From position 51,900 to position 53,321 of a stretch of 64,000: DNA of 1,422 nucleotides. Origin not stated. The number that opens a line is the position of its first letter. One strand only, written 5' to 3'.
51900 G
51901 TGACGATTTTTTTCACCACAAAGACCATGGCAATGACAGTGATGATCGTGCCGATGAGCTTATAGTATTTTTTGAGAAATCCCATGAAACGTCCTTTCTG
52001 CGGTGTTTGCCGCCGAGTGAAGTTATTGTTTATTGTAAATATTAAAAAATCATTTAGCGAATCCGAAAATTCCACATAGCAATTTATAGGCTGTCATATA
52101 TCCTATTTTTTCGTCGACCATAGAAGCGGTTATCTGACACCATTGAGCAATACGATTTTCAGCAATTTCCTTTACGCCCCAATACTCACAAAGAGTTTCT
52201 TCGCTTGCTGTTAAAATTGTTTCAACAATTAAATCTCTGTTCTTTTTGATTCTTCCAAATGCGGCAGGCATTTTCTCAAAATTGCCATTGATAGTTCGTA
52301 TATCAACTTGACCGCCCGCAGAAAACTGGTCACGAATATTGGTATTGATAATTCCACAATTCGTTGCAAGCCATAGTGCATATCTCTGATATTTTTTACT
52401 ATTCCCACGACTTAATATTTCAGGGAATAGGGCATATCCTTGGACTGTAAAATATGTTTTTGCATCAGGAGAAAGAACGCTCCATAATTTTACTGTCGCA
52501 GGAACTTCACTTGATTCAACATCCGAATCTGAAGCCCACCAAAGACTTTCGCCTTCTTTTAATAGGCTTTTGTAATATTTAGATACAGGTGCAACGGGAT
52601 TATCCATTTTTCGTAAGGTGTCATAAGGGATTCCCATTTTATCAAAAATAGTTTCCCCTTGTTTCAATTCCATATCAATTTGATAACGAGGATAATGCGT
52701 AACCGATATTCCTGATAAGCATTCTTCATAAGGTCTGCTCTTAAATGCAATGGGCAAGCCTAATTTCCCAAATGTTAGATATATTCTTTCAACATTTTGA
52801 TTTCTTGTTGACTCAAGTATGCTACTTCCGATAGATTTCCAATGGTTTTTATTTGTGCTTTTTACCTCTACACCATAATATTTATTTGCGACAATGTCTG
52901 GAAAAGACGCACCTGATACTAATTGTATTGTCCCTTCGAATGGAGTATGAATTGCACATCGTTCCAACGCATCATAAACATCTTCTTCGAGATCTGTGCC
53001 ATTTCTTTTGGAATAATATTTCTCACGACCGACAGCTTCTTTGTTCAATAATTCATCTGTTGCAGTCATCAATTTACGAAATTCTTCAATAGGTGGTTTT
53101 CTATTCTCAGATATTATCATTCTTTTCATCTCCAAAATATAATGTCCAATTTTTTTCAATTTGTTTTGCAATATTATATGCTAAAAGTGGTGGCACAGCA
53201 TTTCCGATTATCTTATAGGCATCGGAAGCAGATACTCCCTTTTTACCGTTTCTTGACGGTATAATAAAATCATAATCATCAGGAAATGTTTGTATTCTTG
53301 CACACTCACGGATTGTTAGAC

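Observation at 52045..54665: Lower-GC type II restriction-modification cassette: HTH-fused m5C methyltransferase plus an unclassified PD-(D/E)XK partner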

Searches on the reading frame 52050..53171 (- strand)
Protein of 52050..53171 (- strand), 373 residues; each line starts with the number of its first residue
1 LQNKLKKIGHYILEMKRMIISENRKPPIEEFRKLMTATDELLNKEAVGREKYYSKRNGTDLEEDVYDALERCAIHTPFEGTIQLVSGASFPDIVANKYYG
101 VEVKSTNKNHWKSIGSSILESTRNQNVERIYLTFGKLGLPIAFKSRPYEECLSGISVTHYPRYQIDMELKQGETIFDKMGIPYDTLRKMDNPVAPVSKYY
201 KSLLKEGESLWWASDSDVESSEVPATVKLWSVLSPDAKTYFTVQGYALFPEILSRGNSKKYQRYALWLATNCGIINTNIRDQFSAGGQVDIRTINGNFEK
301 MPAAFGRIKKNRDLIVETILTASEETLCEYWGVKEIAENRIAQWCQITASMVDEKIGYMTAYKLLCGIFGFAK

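Call 3: search_protein_families(library=pfam, proteins=[window:52050-53171:-], max_evalue=0.01)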
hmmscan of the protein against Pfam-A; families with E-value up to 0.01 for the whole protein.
window:52050-53171:- (373 aa): 0 families

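Call 4: search_protein_families(library=ncbifam, proteins=[window:52050-53171:-], max_evalue=0.01)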
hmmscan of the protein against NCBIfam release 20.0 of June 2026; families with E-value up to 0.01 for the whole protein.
window:52050-53171:- (373 aa): 0 families

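Call 5: search_protein_families(library=padloc, proteins=[window:52050-53171:-], max_evalue=0.01)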
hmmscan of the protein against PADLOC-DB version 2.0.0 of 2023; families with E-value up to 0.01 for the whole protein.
window:52050-53171:- (373 aa): 1 family
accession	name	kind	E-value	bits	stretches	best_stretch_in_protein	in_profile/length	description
PDLC03508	REase_II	-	1.1e-38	131.1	1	88-347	58-314/340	Type II restriction enzyme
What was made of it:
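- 52050..53120 (-): R gene: PD-(D/E)XK Type II restriction endonuclease, 356 aa. PADLOC PDLC03508 REase_II E 1.1e-38 (call 5).
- R: PADLOC REase_II E 1.1e-38 (call 5).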

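Call 6: search_solved_structures(query=window:52050-53171:-, max_evalue=10, show_alignments=2)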
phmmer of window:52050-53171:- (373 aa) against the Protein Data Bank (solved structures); distinct sequences matched with E-value up to 10: 1.
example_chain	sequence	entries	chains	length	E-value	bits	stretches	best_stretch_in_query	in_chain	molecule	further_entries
2k36_A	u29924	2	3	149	0.91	11.6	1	326-360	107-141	Protein K7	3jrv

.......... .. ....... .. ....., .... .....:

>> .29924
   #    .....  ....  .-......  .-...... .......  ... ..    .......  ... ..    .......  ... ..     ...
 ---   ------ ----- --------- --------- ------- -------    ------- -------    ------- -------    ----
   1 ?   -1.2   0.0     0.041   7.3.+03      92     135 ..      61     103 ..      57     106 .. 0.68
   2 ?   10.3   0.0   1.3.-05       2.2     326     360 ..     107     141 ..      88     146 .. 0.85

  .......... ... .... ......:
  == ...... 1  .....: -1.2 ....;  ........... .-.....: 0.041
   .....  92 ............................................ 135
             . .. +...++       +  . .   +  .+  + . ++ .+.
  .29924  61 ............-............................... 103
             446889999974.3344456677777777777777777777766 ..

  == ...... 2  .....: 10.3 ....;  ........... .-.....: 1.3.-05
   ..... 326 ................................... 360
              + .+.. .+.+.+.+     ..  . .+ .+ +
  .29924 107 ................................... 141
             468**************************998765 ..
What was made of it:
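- Closest known: EcoRV-class. Different: There is no sequence-level PDB hit (call 6).
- Tried and rejected: A PDB sequence search gave only a spurious E 0.91 hit to vaccinia K7 (call 6).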

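Call 8: find_homologous_proteins(query=window:52050-53171:-)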
Query window:52050-53171:- (373 aa): 1491 proteins with E <= 0.001 among 2814 candidates; the best 120 are listed.
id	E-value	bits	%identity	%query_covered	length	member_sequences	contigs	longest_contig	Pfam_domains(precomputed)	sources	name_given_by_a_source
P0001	2.0e-240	815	100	95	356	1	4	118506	-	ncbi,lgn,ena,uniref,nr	ncbi:hypothetical protein [Ruminococcus sp.]|uniref:hypothetical protein n=1 Tax=Ruminococcus sp. Ta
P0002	8.3e-219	744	91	95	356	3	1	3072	-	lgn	-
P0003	8.1e-209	711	86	95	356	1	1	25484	-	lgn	-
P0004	3.2e-205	699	85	95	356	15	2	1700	-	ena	-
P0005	2.1e-200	683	82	95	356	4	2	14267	-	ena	-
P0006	8.7e-200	681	82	94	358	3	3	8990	-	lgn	-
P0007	1.2e-199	681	83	95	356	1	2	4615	-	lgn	-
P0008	5.0e-199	679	83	95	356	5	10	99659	-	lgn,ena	-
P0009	8.5e-199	678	82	95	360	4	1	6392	-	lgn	-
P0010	6.8e-194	662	80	95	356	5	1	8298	-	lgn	-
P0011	1.7e-191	654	80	95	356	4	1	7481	-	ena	-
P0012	1.7e-191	654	79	95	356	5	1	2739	-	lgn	-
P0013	4.5e-191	653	80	95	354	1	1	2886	-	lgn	-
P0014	1.4e-185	634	78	95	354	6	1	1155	-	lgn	-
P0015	1.1e-181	622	75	94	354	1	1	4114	-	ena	-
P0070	2.1e-166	571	71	95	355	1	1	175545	-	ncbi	-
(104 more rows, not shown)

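Call 9: search_dna_similar(query=window:52050-53120:-, collection=plasmids, mode=protein, max_rows=25)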
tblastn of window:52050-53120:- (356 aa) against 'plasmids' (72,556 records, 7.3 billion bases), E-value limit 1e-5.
Records with a match: 7; places in all: 7; records where one place covers at least 80% of the query: 2.
Best place of each record, by identity: <60% 7.
By first word of the organism name: Bacillus 2; Parabacteroides 1; Klebsiella 1; Enterococcus 1; Pelobacter 1; Staphylococcus 1.
By predicted mobility (MOB-suite, as given by PLSDB): non-mobilizable 4; mobilizable 2; conjugative 1.
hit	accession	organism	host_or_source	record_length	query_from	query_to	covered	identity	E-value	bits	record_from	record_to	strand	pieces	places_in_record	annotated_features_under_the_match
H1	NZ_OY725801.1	Parabacteroides distasonis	-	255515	12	271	73%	43.9%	3e-56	204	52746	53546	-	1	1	hypothetical protein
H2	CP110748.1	Klebsiella pneumoniae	Homo sapiens,urine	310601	14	351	95%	31.5%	2e-34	141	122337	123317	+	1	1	restriction endonuclease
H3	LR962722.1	Enterococcus faecalis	-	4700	37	349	88%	28.9%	2e-20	100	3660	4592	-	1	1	record has no annotation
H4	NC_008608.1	Pelobacter propionicus DSM 2379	-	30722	72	329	72%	31.4%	2e-34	140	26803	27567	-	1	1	hypothetical protein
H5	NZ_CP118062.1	Staphylococcus haemolyticus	Homo sapiens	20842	70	277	58%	30.5%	7e-12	74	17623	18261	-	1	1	hypothetical protein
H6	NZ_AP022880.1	Bacillus cereus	-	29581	70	269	56%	31.6%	5e-10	68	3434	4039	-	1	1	hypothetical protein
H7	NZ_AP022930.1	Bacillus cereus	-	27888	70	269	56%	31.6%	6e-10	68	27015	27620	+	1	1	none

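Call 10: search_dna_similar(query=window:52050-53120:-, collection=phages, mode=protein, max_rows=25)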
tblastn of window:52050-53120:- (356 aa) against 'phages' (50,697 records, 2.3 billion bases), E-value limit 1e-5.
Records with a match: 3; places in all: 5; records where one place covers at least 80% of the query: 1.
Best place of each record, by identity: <60% 3.
By first word of the organism name: Streptococcus 2; Blautia 1.
By host as written in the record: Blautia sp. 1; Streptococcus gallolyticus BSJ31 1; Streptococcus gallolyticus BSJ27 1.
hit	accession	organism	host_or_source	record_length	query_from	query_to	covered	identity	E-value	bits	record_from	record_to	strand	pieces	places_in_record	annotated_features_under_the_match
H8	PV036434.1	Blautia phage NatCom_24097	Blautia sp.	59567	13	352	96%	30.1%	9e-43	164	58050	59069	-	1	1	hypothetical protein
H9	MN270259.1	Streptococcus phage phi-SgaBSJ31_rum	Streptococcus gallolyticus BSJ31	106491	18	271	71%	30.6%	3e-15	83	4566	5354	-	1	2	hypothetical protein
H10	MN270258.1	Streptococcus phage phi-SgaBSJ27_rum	Streptococcus gallolyticus BSJ27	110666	18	271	71%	30.6%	3e-15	83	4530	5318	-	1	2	hypothetical protein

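Call 15: get_annotated_region(hit=H2, flank=4000)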
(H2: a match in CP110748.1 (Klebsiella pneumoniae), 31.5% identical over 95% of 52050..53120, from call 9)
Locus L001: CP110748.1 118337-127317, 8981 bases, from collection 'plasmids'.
description: Klebsiella pneumoniae strain INF177 plasmid pINF177.2, complete sequence
organism: Klebsiella pneumoniae (NCBI taxid 573)
taxonomy: Bacteria; Pseudomonadota; Gammaproteobacteria; Enterobacterales; Enterobacteriaceae; Klebsiella; Klebsiella pneumoniae
host: -; source: Homo sapiens,urine; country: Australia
typing (MOB-suite, as given by PLSDB): conjugative; replicon IncFIB,IncHI1B; relaxase MOBH; mating-pair formation MPF_F
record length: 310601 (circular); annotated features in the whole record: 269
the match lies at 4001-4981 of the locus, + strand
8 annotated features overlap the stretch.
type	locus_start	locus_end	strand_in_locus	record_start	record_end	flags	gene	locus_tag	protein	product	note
CDS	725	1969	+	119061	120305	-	-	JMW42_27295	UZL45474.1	integrase arm-type DNA-binding domain-containing protein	-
CDS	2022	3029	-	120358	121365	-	-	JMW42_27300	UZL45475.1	DUF4868 domain-containing protein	-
CDS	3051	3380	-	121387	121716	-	-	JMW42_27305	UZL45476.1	hypothetical protein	-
CDS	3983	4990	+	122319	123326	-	-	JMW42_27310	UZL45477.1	restriction endonuclease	-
CDS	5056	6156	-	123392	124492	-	-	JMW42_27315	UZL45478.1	DNA cytosine methyltransferase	-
CDS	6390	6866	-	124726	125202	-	-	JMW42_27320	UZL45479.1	very short patch repair endonuclease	-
CDS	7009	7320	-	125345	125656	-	-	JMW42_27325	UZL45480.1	conjugal transfer protein TraD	-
CDS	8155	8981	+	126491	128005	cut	-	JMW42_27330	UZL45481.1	MobA/MobL family protein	-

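Call 16: get_annotated_region(hit=H8, flank=4000)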
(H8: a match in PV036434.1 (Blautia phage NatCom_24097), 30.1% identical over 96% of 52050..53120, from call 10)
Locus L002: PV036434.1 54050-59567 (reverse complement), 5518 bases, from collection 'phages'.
description: Blautia phage NatCom_24097, complete genome.
organism: Blautia phage NatCom_24097 (NCBI taxid 3403516)
taxonomy: Viruses; Duplodnaviria; Heunggongvirae; Uroviricota; Caudoviricetes; Ca. Heliusvirales
host: Blautia sp.; source: human feces; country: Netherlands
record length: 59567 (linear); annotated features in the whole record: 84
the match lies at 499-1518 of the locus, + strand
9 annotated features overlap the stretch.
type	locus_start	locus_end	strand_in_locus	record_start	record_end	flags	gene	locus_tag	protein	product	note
CDS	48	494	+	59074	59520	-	-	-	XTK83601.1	endonuclease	-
CDS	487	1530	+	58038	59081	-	-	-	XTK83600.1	hypothetical protein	-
CDS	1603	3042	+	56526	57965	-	-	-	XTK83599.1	hypothetical protein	-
CDS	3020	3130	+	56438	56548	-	-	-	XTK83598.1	hypothetical protein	-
CDS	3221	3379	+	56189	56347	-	-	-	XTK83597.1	hypothetical protein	-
CDS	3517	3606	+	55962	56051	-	-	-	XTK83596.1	hypothetical protein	-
CDS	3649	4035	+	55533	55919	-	-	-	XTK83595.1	hypothetical protein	-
CDS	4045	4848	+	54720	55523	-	-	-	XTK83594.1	hypothetical protein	-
CDS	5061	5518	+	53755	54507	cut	-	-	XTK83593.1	hypothetical protein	-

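Call 17: get_annotated_region(hit=H1, flank=4000)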
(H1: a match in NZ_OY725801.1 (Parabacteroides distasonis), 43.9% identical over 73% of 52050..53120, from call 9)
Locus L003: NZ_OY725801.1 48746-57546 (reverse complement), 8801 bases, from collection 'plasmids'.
description: Parabacteroides distasonis strain Parabacteroides distasonis TSDC17.2-1.1 plasmid 56, complete sequence
organism: Parabacteroides distasonis (NCBI taxid 823)
taxonomy: Bacteria; Bacteroidota; Bacteroidia; Bacteroidales; Tannerellaceae; Parabacteroides; Parabacteroides distasonis
host: -; source: -; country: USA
typing (MOB-suite, as given by PLSDB): non-mobilizable
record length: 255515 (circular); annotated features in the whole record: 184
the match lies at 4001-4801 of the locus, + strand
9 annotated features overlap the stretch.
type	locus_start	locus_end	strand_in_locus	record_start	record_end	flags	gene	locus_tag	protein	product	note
CDS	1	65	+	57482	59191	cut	-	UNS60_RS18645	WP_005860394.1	hypothetical protein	-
CDS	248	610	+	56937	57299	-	-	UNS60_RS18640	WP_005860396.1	DUF3244 domain-containing protein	-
CDS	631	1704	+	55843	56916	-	-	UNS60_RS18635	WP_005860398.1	DUF4848 domain-containing protein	-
CDS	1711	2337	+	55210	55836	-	-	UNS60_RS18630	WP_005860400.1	hypothetical protein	-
CDS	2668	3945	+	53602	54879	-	dcm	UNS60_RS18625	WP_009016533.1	DNA (cytosine-5-)-methyltransferase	GO:0006304 - DNA modification [Evidence IEA]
CDS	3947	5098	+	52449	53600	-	-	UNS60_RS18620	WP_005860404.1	hypothetical protein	-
CDS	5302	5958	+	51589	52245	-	fsa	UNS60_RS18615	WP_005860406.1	fructose-6-phosphate aldolase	-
CDS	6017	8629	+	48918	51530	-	mutS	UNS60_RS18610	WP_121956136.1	DNA mismatch repair protein MutS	GO:0006298 - mismatch repair [Evidence IEA]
CDS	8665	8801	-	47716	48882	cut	-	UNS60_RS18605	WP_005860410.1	6-bladed beta-propeller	-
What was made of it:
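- Annotated examples: Klebsiella plasmid (REase + dcm + vsr), Parabacteroides (dcm + R), Blautia phage (calls 15-17).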

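Call 19: find_encoding_contigs(protein=P0001, flank=10000, max_places=6)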
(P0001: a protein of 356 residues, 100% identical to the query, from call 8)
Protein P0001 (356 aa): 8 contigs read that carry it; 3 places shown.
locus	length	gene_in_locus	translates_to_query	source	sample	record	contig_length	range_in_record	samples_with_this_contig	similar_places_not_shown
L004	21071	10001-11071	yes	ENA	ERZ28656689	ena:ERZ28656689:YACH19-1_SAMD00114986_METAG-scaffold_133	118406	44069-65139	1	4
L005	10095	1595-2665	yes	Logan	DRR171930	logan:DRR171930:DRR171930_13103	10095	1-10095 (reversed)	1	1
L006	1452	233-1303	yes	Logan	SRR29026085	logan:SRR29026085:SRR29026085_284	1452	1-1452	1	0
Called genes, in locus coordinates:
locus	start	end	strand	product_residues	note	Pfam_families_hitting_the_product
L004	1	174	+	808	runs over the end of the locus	-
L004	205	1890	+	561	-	PF13306:LRR_5 (weak), PF13855:LRR_8 (faint), PF05725:FNIP (faint), PF13306:LRR_5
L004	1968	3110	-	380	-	PF13240:Zn_Ribbon_1 (weak)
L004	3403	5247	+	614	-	PF06480:FtsH_ext, PF00004:AAA, PF07728:AAA_5 (faint), PF17862:AAA_lid_3, PF01434:Peptidase_M41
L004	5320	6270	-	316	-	PF13306:LRR_5, PF13855:LRR_8 (faint), PF13306:LRR_5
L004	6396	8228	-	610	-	PF13522:GATase_6, PF13537:GATase_7, PF00733:Asn_synthase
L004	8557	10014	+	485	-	PF00145:DNA_methylase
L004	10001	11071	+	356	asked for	-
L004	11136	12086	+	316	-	PF03706:LPG_synthase_TM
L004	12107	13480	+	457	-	PF01053:Cys_Met_Meta_PP, PF00266:Aminotran_5 (faint)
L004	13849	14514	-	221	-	PF02557:VanY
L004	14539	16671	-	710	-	-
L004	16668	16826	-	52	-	-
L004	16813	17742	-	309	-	PF00005:ABC_tran, PF13304:AAA_21 (weak)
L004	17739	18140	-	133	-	PF00392:GntR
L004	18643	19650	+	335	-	PF01297:ZnuA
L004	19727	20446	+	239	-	PF00005:ABC_tran, PF02463:SMC_N (faint), PF13175:AAA_15 (faint), PF13401:AAA_22 (weak), PF13304:AAA_21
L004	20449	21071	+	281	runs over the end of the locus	PF00950:ABC-3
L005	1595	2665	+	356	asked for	-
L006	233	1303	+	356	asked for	-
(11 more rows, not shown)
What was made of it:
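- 53107..54564 (-): M gene: HTH_17-fused DNA (cytosine-5) methyltransferase, 485 aa. Called as 485 aa on public contigs (call 19).
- Checked: They overlap by 14 nt. Gene calls on identical public contigs give 485 and 356 aa (call 19).
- Identical M and R proteins recur on eight public contigs from several samples (call 19).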

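Call 31: find_encoding_contigs(protein=P0008, flank=6000, max_places=6)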
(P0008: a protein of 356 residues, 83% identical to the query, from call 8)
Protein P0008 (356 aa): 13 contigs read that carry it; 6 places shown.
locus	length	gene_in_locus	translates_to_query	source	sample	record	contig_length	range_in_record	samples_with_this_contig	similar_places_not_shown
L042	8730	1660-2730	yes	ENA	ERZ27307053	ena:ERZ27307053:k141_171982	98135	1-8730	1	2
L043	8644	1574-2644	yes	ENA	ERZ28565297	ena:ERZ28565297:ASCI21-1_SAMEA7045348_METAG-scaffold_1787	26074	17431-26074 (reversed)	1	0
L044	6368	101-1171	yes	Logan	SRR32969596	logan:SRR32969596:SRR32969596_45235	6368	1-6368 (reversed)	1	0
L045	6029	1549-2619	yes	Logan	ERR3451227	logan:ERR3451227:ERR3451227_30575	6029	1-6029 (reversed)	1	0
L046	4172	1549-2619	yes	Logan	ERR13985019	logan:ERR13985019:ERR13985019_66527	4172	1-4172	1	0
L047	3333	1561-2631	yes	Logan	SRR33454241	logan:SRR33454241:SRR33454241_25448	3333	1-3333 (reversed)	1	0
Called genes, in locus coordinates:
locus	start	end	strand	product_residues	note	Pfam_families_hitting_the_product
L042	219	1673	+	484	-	PF00145:DNA_methylase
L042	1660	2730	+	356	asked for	-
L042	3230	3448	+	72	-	-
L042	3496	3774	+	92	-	-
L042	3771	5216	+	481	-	PF00079:Serpin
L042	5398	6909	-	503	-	PF00478:IMPDH, PF01070:FMN_dh (faint), PF03060:NMO (faint), PF00571:CBS (faint)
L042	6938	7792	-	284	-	PF00763:THF_DHG_CYH, PF02882:THF_DHG_CYH_C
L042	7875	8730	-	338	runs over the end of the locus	PF12784:PDDEXK_2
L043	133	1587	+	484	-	PF00145:DNA_methylase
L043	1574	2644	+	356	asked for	-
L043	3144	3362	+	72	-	-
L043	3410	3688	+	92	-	-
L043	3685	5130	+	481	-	PF00079:Serpin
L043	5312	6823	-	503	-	PF00478:IMPDH, PF01070:FMN_dh (faint), PF03060:NMO (faint), PF00571:CBS (faint)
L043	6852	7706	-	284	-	PF00763:THF_DHG_CYH, PF02882:THF_DHG_CYH_C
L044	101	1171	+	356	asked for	-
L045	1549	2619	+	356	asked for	-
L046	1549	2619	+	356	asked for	-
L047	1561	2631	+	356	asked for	-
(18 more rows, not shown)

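Call 32: find_encoding_contigs(protein=P0070, flank=6000, max_places=3)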
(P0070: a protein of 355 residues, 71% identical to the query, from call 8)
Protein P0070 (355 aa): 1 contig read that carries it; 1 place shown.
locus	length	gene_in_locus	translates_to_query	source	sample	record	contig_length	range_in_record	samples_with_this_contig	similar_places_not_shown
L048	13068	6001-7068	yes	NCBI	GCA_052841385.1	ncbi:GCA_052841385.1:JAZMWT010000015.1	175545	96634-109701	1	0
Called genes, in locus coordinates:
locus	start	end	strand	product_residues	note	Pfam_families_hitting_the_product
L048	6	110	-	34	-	-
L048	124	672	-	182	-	PF02452:PemK_toxin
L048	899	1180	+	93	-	PF09413:DUF2007 (weak)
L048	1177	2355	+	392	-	PF22025:ThiI_fer, PF02926:THUMP, PF02568:ThiI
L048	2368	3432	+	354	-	PF02492:cobW, PF07683:CobW_C (weak)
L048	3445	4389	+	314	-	PF02492:cobW (weak), PF21537:DUF1980_C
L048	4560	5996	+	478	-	PF00145:DNA_methylase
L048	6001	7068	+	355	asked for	-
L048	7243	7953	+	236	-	PF00005:ABC_tran, PF13304:AAA_21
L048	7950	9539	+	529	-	PF09847:12TM_1 (weak)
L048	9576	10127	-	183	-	PF00156:Pribosyltran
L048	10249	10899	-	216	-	-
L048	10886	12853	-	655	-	-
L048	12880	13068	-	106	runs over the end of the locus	-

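Call 34: search_protein_representatives(protein=window:52050-53120:-)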
Query: 356 residues. Proteins with E-value up to 0.001 (for the whole library): 891; up to 1e-10: 660; up to 1e-30: 350. The best 150 are listed.
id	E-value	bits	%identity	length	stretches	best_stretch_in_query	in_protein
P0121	1.1e-123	429.0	58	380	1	1-353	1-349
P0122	3.9e-102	358.2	49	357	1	1-333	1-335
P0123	9.4e-97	340.5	57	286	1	1-289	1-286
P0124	4.1e-96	338.4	49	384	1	1-354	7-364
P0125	8.4e-96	337.4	50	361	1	1-332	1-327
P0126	3.0e-95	335.5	52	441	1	1-333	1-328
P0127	1.7e-93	329.8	49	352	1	1-337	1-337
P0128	3.5e-93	328.7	51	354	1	1-333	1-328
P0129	6.1e-93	328.0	46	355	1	1-337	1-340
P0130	3.6e-92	325.4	50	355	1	1-333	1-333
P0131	7.6e-92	324.4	46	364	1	1-336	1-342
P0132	2.1e-90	319.6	47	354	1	1-334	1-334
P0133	4.2e-89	315.3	46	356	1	1-336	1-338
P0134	7.0e-88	311.3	47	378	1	1-333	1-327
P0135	7.5e-87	307.9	51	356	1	12-302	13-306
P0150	6.3e-78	278.6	39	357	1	11-335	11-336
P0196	9.8e-67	241.8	37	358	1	2-347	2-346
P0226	3.0e-60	220.4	36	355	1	38-332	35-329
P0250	6.1e-58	212.9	35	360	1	10-338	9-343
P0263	4.0e-56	206.9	37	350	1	37-332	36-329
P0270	4.5e-55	203.4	38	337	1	38-298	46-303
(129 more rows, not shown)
